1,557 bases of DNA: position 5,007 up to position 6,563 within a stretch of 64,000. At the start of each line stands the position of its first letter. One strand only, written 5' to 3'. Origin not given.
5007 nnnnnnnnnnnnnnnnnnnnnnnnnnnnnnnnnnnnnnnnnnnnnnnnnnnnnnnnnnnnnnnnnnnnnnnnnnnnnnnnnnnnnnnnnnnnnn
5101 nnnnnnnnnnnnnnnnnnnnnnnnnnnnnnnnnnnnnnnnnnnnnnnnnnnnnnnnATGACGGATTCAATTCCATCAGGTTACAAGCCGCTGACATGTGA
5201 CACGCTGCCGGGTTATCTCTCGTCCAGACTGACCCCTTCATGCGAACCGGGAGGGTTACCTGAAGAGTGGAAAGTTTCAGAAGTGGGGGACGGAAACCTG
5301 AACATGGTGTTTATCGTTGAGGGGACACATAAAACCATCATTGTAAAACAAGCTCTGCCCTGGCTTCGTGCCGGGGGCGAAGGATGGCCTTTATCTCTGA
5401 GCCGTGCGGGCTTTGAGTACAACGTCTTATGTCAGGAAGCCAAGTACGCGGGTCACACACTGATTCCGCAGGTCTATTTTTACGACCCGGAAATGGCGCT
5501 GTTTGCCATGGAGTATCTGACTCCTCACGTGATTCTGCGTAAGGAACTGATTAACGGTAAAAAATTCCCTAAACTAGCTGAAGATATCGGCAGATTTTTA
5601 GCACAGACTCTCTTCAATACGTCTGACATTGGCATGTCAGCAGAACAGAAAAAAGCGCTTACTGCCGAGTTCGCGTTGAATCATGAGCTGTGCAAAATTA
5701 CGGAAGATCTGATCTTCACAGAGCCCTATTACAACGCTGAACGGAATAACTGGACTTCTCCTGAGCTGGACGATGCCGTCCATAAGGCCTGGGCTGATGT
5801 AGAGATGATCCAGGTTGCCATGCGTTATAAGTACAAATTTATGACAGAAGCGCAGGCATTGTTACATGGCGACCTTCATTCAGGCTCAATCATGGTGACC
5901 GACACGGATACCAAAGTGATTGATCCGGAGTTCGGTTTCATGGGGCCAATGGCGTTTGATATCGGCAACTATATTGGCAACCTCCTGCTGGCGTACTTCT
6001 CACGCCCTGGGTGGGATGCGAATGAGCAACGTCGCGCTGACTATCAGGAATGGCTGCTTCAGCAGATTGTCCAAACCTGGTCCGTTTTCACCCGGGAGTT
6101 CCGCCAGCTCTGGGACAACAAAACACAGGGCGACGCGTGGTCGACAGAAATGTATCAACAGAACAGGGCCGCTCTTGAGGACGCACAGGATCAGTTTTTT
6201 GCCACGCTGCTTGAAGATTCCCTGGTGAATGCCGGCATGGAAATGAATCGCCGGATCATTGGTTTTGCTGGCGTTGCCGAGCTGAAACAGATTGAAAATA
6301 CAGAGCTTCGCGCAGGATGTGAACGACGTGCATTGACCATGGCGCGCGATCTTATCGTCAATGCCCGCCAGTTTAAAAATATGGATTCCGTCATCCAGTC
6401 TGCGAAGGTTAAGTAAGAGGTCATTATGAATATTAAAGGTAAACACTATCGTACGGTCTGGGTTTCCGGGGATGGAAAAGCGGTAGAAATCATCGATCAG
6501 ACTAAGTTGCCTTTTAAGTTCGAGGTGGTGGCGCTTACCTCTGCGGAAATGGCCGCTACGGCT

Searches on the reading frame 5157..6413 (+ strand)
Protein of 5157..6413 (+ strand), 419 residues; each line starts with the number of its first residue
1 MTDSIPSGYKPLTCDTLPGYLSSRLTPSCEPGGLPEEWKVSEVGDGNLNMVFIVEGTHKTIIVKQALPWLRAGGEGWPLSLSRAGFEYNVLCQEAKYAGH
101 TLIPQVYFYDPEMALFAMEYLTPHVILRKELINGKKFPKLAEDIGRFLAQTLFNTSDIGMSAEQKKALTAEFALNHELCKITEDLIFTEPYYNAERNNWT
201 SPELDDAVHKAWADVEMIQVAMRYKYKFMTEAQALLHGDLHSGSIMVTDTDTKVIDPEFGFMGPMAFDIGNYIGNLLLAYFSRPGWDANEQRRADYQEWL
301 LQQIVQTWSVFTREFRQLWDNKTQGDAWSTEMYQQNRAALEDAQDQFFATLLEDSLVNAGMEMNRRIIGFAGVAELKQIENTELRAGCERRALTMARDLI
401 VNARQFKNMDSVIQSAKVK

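Call 10: search_protein_families(library=pfam, proteins=[window:5157-6413:+])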
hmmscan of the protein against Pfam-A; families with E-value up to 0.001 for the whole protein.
window:5157-6413:+ (419 aa): 1 family
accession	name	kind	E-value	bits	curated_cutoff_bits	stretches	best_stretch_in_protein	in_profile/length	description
PF01636.29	APH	-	2.2e-13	51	23.2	1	40-287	2-219/239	Phosphotransferase enzyme family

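Call 65: search_dna_similar(query=window:5157-6413:+, collection=plasmids, mode=protein, max_rows=40, max_evalue=1e-20)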
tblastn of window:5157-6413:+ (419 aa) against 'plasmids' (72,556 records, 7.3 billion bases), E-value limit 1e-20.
Records with a match: 110; places in all: 113; records where one place covers at least 80% of the query: 109.
Best place of each record, by identity: >=99% 2; 60-80% 1; <60% 107.
By first word of the organism name: Sinorhizobium 56; Ensifer 8; Shinella 7; Rhizobium 5; Caballeronia 4; Bacillus 4; Escherichia 3; Klebsiella 3; Clostridium 2; Enterococcus 2; and 16 more.
By predicted mobility (MOB-suite, as given by PLSDB): non-mobilizable 49; mobilizable 43; conjugative 18.
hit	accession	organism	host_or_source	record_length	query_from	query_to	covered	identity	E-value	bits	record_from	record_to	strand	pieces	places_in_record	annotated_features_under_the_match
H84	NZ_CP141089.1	Escherichia coli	Homo sapiens,Infected Human Urine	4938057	1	419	100%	100.0%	0e+0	879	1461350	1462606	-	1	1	none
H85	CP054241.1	Escherichia coli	Homo sapiens,bone infection of foot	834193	1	407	97%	99.8%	0e+0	852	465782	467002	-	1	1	S-methyl-5-thioribose kinase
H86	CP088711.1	Escherichia coli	Homo sapiens,blood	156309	1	353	84%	66.3%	4e-109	443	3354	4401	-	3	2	hypothetical protein (x2) | phosphotransferase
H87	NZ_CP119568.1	Pararhizobium qamdonense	cell culture,soil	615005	7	412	97%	45.6%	1e-110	364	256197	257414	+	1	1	mtnK: S-methyl-5-thioribose kinase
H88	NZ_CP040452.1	Halomonas sp. PA16-9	-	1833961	2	417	99%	42.1%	2e-98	328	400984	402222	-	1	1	none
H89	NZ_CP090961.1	Mariluticola halotolerans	sea sediment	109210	8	402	94%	44.2%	3e-102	340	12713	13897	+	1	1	mtnK: S-methyl-5-thioribose kinase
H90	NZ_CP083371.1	Ensifer canadensis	Melilotus albus,Cell Culture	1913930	9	417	98%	42.0%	2e-98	329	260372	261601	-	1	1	none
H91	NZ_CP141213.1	Sinorhizobium meliloti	alfalfa,Isolate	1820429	9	417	98%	41.8%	1e-102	341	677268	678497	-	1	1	none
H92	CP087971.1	Rhizobium sp. RCAM05350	cell culture,fouling of walls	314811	7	388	91%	44.8%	1e-100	335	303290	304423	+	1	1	none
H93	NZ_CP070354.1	Ensifer sp. PDNC004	cell culture,Plastic debris in ...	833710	9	412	96%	42.3%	6e-100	333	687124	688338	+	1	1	mtnK: S-methyl-5-thioribose kinase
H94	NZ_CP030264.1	Ensifer adhaerens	Zea mays,whole organism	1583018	9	412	96%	42.3%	1e-99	332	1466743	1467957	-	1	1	none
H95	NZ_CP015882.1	Ensifer adhaerens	silty clay loam soil (pH 6.1)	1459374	9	412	96%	42.3%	1e-99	332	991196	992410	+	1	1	none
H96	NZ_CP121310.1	Ensifer adhaerens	bacterial colony,soil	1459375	9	412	96%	42.3%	1e-99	332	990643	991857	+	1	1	none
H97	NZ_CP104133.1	Sinorhizobium sp. K101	Phaseolus vulgaris,cell ...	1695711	9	417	98%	41.6%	2e-101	338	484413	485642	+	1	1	none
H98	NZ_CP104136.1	Sinorhizobium sp. C101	Phaseolus vulgaris,cell ...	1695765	9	417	98%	41.6%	2e-101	338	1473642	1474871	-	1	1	record has no annotation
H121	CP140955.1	Sinorhizobium meliloti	Medicago lupulina,whole organism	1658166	9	417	98%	41.1%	4e-101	337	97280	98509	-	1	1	mtnK: S-methyl-5-thioribose kinase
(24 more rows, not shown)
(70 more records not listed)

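Call 66: get_annotated_region(hit=H121, flank=7000)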
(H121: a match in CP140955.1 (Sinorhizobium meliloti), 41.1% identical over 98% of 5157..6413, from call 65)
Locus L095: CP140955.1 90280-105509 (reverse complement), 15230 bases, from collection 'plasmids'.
description: Sinorhizobium meliloti strain ml47 plasmid pSymB, complete sequence
organism: Sinorhizobium meliloti (NCBI taxid 382)
taxonomy: Bacteria; Pseudomonadota; Alphaproteobacteria; Hyphomicrobiales; Rhizobiaceae; Sinorhizobium; Sinorhizobium meliloti
host: -; source: Medicago lupulina,whole organism; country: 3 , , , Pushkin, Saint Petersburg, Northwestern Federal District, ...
typing (MOB-suite, as given by PLSDB): mobilizable; relaxase MOBQ
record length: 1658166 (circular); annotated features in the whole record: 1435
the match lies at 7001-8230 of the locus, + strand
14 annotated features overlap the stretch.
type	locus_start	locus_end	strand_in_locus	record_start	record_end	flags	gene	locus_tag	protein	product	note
CDS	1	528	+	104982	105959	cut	thiO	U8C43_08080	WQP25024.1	glycine oxidase ThiO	-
CDS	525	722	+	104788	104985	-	thiS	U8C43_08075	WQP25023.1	sulfur carrier protein ThiS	-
CDS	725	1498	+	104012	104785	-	-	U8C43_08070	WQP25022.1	thiazole synthase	-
CDS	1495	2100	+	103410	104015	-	-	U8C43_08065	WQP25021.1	thiamine phosphate synthase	-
CDS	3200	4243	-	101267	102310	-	-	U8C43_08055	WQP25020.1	substrate-binding domain-containing protein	-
CDS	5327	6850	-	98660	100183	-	-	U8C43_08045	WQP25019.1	sugar ABC transporter ATP-binding protein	-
CDS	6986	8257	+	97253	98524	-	mtnK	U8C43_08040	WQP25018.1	S-methyl-5-thioribose kinase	-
CDS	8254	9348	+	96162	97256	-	mtnA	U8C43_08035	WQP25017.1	S-methyl-5-thioribose-1-phosphate isomerase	-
CDS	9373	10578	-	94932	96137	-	-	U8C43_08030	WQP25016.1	MFS transporter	-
CDS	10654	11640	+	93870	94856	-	-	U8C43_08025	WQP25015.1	AraC family transcriptional regulator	-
CDS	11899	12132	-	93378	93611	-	-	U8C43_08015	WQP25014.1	CopG family ribbon-helix-helix protein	-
CDS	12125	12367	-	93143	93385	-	-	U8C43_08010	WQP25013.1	PSK operon transcription factor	-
CDS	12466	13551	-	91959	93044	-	ugpC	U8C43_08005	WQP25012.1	sn-glycerol-3-phosphate ABC transporter ATP-binding protein UgpC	-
CDS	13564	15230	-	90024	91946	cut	-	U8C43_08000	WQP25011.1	glycoside hydrolase family 127 protein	-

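Call 67: get_annotated_region(hit=H88, flank=7000)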
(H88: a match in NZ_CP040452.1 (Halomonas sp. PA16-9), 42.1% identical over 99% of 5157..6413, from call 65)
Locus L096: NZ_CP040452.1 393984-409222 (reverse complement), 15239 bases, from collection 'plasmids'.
description: Halomonas sp. PA16-9 plasmid p_unnamed1, complete sequence
organism: Halomonas sp. PA16-9 (NCBI taxid 2576841)
taxonomy: Bacteria; Pseudomonadota; Gammaproteobacteria; Oceanospirillales; Halomonadaceae; Halomonas; Halomonas sp. PA16-9
host: -; source: -; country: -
typing (MOB-suite, as given by PLSDB): non-mobilizable
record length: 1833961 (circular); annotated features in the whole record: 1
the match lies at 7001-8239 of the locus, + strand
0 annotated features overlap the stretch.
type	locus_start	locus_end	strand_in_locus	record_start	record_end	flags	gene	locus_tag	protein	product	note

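Call 68: get_annotated_region(hit=H87, flank=7000)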
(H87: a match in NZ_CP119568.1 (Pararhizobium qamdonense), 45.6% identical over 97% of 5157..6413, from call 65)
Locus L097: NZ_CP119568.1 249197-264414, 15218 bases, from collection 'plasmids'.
description: Pararhizobium qamdonense strain T808 plasmid p3, complete sequence
organism: Pararhizobium qamdonense (NCBI taxid 3031126)
taxonomy: Bacteria; Pseudomonadota; Alphaproteobacteria; Hyphomicrobiales; Rhizobiaceae; Pararhizobium; Pararhizobium qamdonense
host: -; source: cell culture,soil; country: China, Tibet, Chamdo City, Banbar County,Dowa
typing (MOB-suite, as given by PLSDB): conjugative; relaxase MOBQ; mating-pair formation MPF_T
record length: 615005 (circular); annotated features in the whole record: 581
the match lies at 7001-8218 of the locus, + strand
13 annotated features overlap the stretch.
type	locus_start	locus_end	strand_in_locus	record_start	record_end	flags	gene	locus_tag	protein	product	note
CDS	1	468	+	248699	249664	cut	-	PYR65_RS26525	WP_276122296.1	sugar-binding transcriptional regulator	-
CDS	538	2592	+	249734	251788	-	-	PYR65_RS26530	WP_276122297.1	bifunctional aldolase/short-chain dehydrogenase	-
CDS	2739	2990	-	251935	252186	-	-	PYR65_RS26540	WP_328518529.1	type II toxin-antitoxin system VapB family antitoxin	-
CDS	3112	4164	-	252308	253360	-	-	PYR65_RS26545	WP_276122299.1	substrate-binding domain-containing protein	-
CDS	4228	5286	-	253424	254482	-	-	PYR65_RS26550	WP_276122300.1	ABC transporter permease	-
CDS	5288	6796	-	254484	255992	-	-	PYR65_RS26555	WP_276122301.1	sugar ABC transporter ATP-binding protein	-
CDS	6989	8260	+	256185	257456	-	mtnK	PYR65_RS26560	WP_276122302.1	S-methyl-5-thioribose kinase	GO:0019509 - L-methionine salvage from methylthioadenosine [Evidence IEA]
CDS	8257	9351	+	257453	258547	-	mtnA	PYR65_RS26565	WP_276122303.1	S-methyl-5-thioribose-1-phosphate isomerase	GO:0019509 - L-methionine salvage from methylthioadenosine [Evidence IEA]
CDS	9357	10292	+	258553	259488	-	-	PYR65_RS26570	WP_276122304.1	1-deoxy-D-xylulose-5-phosphate synthase N-terminal domain-containing protein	GO:0016114 - terpenoid biosynthetic process [Evidence IEA]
CDS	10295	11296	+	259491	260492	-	-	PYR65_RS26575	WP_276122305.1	transketolase C-terminal domain-containing protein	-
CDS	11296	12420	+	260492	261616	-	-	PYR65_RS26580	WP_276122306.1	RuBisCO large subunit C-terminal-like domain-containing protein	-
CDS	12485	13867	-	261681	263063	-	-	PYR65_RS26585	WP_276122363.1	aspartate aminotransferase family protein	-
CDS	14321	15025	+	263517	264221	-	-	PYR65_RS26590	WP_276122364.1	GntR family transcriptional regulator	-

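Call 69: get_annotated_region(hit=H86, flank=7000)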
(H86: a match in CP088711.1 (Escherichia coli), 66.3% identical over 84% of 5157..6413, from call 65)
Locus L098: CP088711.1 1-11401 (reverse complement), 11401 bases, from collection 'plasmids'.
description: Escherichia coli strain B17EC0157 plasmid pB17EC0157-1, complete sequence
organism: Escherichia coli (NCBI taxid 562)
taxonomy: Bacteria; Pseudomonadota; Gammaproteobacteria; Enterobacterales; Enterobacteriaceae; Escherichia; Escherichia coli
host: -; source: Homo sapiens,blood; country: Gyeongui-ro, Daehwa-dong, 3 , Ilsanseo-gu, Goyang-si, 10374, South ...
typing (MOB-suite, as given by PLSDB): conjugative; replicon IncFIA,IncFIA,IncFIB,IncFII,rep_cluster_2131; relaxase MOBF,MOBP; mating-pair formation MPF_F
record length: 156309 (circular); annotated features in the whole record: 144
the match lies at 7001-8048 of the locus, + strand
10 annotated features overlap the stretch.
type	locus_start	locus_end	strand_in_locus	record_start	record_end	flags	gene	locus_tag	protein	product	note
CDS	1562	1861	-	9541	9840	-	-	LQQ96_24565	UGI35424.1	DUF2079 domain-containing protein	-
CDS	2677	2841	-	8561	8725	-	-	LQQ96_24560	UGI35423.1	hypothetical protein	-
CDS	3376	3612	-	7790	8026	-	-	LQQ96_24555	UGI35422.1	restriction endonuclease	-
CDS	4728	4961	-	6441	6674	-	-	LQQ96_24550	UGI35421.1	glycosyltransferase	-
CDS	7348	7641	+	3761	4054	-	-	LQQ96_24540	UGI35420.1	hypothetical protein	-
CDS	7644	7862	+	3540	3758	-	-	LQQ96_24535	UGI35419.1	phosphotransferase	-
CDS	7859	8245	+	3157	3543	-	-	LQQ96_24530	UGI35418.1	hypothetical protein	-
CDS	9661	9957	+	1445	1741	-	-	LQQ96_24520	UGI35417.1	class II aldolase/adducin family protein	-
CDS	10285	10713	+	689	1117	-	-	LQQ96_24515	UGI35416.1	hypothetical protein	-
CDS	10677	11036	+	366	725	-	-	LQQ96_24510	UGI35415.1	hypothetical protein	-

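Call 71: search_dna_similar(query=window:5157-6413:+, collection=plasmids, mode=protein, max_rows=45, max_evalue=1e-20, rows=spread)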
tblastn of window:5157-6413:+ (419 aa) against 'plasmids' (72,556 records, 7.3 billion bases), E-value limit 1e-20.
Records with a match: 110; places in all: 113; records where one place covers at least 80% of the query: 109.
Best place of each record, by identity: >=99% 2; 60-80% 1; <60% 107.
By first word of the organism name: Sinorhizobium 56; Ensifer 8; Shinella 7; Rhizobium 5; Caballeronia 4; Bacillus 4; Escherichia 3; Klebsiella 3; Clostridium 2; Enterococcus 2; and 16 more.
By predicted mobility (MOB-suite, as given by PLSDB): non-mobilizable 49; mobilizable 43; conjugative 18.
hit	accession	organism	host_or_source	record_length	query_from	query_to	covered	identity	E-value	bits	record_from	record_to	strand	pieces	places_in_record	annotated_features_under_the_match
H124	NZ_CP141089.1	Escherichia coli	Homo sapiens,Infected Human Urine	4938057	1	419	100%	100.0%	0e+0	879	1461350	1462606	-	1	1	none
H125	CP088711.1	Escherichia coli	Homo sapiens,blood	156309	1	353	84%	66.3%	4e-109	443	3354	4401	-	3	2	hypothetical protein (x2) | phosphotransferase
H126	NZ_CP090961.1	Mariluticola halotolerans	sea sediment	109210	8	402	94%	44.2%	3e-102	340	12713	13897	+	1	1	mtnK: S-methyl-5-thioribose kinase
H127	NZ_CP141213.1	Sinorhizobium meliloti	alfalfa,Isolate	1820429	9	417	98%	41.8%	1e-102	341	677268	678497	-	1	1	none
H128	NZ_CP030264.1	Ensifer adhaerens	Zea mays,whole organism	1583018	9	412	96%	42.3%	1e-99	332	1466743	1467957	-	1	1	none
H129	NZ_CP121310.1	Ensifer adhaerens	bacterial colony,soil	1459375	9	412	96%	42.3%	1e-99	332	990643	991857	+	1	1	none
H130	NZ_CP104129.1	Sinorhizobium sp. M103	Phaseolus vulgaris,cell ...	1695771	9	417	98%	41.6%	2e-101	338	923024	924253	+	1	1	none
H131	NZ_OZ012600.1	Shinella sp. WSD5-1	-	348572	9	417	98%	41.5%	3e-100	334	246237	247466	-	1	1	mtnK: S-methyl-5-thioribose kinase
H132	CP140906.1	Sinorhizobium medicae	Medicago lupulina,whole organism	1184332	9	417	98%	41.5%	5e-102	339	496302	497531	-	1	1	mtnK: S-methyl-5-thioribose kinase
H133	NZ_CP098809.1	Ensifer adhaerens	whole organism,soil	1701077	9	412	96%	42.0%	2e-99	332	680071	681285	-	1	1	none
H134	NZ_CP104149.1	Sinorhizobium medicae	Trigonella foenum-graecum,cell culture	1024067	9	417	98%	41.3%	2e-101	337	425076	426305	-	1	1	record has no annotation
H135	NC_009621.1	Sinorhizobium medicae WSM419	-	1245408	9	417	98%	41.3%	2e-101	337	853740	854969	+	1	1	record has no annotation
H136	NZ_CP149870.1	Sinorhizobium medicae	Melilotus albus,Cell Culture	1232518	9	417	98%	41.3%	5e-101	336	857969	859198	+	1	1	record has no annotation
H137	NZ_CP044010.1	Rhizobium sp. BG6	Prosopis cineraria,pure bacterial ...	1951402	9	417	98%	41.3%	1e-100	335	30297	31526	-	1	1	none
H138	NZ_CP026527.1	Sinorhizobium meliloti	Medicago sativa L. subsp. ambigua,Cell ...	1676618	9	417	98%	41.1%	3e-102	340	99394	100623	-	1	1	none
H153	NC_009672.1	Brucella anthropi ATCC 49188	-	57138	9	417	98%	40.8%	3e-99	331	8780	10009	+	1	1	mtnK: S-methyl-5-thioribose kinase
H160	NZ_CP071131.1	Caballeronia sp. M1242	Homo sapiens,ETA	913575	2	417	99%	37.9%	2e-77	268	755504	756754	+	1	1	mtnK: S-methyl-5-thioribose kinase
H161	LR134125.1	Klebsiella aerogenes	not available: to be reported later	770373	32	417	92%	39.2%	2e-74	259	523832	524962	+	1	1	mtnK: 5-methylthioribose kinase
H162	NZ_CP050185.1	Bacillus thuringiensis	cell culture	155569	19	417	95%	37.3%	3e-72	253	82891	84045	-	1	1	mtnK: S-methyl-5-thioribose kinase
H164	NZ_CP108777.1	Embleya sp. NBC_00896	-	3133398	32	416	92%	38.2%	7e-84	287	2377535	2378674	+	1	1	none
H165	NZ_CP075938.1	Clostridium perfringens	feces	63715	36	416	91%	38.1%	3e-78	270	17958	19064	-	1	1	mtnK: S-methyl-5-thioribose kinase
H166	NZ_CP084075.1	Fusobacterium vincentii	-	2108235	12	401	93%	36.4%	1e-67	240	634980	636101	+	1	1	none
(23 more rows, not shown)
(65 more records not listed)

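Call 72: get_annotated_region(hit=H160, flank=8000)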
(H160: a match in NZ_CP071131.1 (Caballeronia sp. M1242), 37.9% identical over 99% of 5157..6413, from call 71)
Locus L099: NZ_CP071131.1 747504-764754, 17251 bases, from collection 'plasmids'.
description: Caballeronia sp. M1242 plasmid unnamed2, complete sequence
organism: Caballeronia sp. M1242 (NCBI taxid 2814653)
taxonomy: Bacteria; Pseudomonadota; Betaproteobacteria; Burkholderiales; Burkholderiaceae; Caballeronia; Caballeronia sp. M1242
host: -; source: Homo sapiens,ETA; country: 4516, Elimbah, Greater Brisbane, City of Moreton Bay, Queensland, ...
typing (MOB-suite, as given by PLSDB): non-mobilizable
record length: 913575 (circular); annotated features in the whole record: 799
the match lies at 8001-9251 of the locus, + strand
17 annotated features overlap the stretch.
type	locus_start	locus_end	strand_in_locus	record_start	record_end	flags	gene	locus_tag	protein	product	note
CDS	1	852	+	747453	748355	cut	-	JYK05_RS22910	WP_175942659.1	SMP-30/gluconolactonase/LRE family protein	-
CDS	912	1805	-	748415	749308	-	-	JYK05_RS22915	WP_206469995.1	NAD(P)-dependent oxidoreductase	-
CDS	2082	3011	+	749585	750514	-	-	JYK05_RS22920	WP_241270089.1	ABC transporter permease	-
CDS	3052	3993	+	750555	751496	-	-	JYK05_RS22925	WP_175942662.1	sugar-binding protein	-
CDS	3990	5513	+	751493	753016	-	gguA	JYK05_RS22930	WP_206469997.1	sugar ABC transporter ATP-binding protein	-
CDS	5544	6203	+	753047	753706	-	-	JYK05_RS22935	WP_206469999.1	aspartate/glutamate racemase family protein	GO:0006807 - nitrogen compound metabolic process [Evidence IEA]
CDS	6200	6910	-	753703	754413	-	-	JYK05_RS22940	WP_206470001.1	Crp/Fnr family transcriptional regulator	GO:0006355 - regulation of DNA-templated transcription [Evidence IEA]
CDS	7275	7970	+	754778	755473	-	-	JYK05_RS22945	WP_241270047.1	GntR family transcriptional regulator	-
CDS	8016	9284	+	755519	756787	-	mtnK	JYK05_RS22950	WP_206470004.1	S-methyl-5-thioribose kinase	GO:0019509 - L-methionine salvage from methylthioadenosine [Evidence IEA]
CDS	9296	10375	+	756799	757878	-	mtnA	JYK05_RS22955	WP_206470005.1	S-methyl-5-thioribose-1-phosphate isomerase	GO:0019509 - L-methionine salvage from methylthioadenosine [Evidence IEA]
CDS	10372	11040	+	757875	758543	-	-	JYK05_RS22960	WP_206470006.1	class II aldolase/adducin family protein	-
CDS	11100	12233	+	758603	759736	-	-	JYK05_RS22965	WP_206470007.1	sugar ABC transporter substrate-binding protein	-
CDS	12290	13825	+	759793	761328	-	-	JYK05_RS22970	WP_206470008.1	sugar ABC transporter ATP-binding protein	-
CDS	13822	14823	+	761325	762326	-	-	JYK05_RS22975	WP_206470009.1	ABC transporter permease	GO:0008643 - carbohydrate transport [Evidence IEA]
CDS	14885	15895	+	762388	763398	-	-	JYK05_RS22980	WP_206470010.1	dihydroxyacetone kinase subunit DhaK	-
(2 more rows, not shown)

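Call 73: get_annotated_region(hit=H161, flank=8000)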
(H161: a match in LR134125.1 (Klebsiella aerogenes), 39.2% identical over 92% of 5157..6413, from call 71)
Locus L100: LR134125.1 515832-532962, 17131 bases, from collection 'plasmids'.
description: Klebsiella aerogenes strain NCTC10006 genome assembly, plasmid: 5
organism: Klebsiella aerogenes (NCBI taxid 548)
taxonomy: Bacteria; Pseudomonadota; Gammaproteobacteria; Enterobacterales; Enterobacteriaceae; Klebsiella; Klebsiella aerogenes
host: -; source: not available: to be reported later; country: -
typing (MOB-suite, as given by PLSDB): non-mobilizable
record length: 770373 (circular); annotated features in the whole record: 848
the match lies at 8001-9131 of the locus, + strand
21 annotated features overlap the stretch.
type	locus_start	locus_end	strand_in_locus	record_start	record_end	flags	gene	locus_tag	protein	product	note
CDS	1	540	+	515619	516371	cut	dsbG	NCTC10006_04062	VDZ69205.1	Thiol:disulfide interchange protein DsbG precursor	-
CDS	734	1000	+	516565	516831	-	leuO_2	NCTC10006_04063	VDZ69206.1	Putative LysR-family transcriptional regulator YbdO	-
CDS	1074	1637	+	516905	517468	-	-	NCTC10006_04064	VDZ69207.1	Putative LysR-family transcriptional regulator YbdO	-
CDS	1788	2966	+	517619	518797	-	-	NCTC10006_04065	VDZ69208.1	Co-activator of prophage gene expression IbrA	-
CDS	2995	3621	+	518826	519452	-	-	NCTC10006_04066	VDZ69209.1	Co-activator of prophage gene expression IbrB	-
CDS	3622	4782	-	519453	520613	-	ybdL_3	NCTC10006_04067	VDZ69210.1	Methionine aminotransferase, PLP-dependent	-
CDS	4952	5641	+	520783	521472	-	-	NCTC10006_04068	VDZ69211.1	2,3-diketo-5-methylthiopentyl-1-phosphate enolase-phosphatase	-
CDS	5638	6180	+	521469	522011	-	mtnD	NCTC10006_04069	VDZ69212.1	1,2-dihydroxy-3-keto-5-methylthiopentene dioxygenase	-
CDS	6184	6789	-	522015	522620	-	mtnB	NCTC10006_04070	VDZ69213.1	Methylthioribulose-1-phosphate dehydratase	-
CDS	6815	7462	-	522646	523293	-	mtnA_1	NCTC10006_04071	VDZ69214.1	Methylthioribose-1-phosphate isomerase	-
CDS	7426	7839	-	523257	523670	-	mtnA_2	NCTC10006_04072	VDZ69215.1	Methylthioribose-1-phosphate isomerase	-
CDS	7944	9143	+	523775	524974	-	mtnK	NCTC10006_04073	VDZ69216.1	5-methylthioribose kinase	-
CDS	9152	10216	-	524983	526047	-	-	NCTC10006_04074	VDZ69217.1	Putative sugar ABC transporter precursor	-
CDS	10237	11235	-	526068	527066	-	rbsC_1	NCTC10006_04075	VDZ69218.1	ribose transport system permease protein rbsC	-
CDS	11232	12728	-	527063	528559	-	rbsA_1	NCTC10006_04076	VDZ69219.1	Ribose ABC transport system, ATP-binding protein RbsA (TC 3.A.1.2.1)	-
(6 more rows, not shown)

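Call 74: get_annotated_region(hit=H162, flank=8000)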
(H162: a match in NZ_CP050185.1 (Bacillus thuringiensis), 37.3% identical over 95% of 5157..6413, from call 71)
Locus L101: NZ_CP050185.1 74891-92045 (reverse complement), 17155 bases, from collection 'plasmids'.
description: Bacillus thuringiensis strain HER1410 plasmid pLUSID2, complete sequence
organism: Bacillus thuringiensis (NCBI taxid 1428)
taxonomy: Bacteria; Bacillota; Bacilli; Bacillales; Bacillaceae; Bacillus; Bacillus thuringiensis
host: -; source: cell culture; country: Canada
typing (MOB-suite, as given by PLSDB): non-mobilizable
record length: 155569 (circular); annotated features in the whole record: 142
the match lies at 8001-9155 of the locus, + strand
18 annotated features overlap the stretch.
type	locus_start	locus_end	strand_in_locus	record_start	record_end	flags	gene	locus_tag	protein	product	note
CDS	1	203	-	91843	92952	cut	-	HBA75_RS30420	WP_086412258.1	dipeptide epimerase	-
CDS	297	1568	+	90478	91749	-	-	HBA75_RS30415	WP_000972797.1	hypothetical protein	-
CDS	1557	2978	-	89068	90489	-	nhaC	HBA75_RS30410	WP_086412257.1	Na+/H+ antiporter NhaC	GO:1902600 - proton transmembrane transport [Evidence IEA]; GO:0006814 - sodium ion transport [Evidence IEA]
CDS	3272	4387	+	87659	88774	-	-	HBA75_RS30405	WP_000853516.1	M20 peptidase aminoacylase family protein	-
CDS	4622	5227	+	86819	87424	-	-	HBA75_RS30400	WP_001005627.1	class I SAM-dependent methyltransferase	-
CDS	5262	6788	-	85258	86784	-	ahpF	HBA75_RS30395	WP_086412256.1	alkyl hydroperoxide reductase subunit F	GO:0009398 - FMN biosynthetic process [Evidence IEA]; GO:0006805 - xenobiotic metabolic process [Evidence IEA]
CDS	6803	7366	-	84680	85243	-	ahpC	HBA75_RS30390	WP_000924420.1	alkyl hydroperoxide reductase subunit C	GO:0006979 - response to oxidative stress [Evidence IEA]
CDS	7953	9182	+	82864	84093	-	mtnK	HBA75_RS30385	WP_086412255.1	S-methyl-5-thioribose kinase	GO:0019509 - L-methionine salvage from methylthioadenosine [Evidence IEA]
CDS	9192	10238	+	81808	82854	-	mtnA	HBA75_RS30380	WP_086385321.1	S-methyl-5-thioribose-1-phosphate isomerase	GO:0019509 - L-methionine salvage from methylthioadenosine [Evidence IEA]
CDS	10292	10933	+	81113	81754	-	-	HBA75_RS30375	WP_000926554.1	L-fuculose-phosphate aldolase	-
CDS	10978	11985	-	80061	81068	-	-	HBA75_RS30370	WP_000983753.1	iron ABC transporter permease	-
CDS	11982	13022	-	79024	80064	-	-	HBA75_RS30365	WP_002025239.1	iron ABC transporter permease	GO:0006826 - iron ion transport [Evidence IEA]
CDS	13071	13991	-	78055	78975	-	-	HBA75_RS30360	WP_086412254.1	iron-hydroxamate ABC transporter substrate-binding protein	-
CDS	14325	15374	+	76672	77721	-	-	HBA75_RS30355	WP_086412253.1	NAD(P)/FAD-dependent oxidoreductase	-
CDS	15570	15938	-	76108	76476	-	-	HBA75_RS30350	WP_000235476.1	hypothetical protein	-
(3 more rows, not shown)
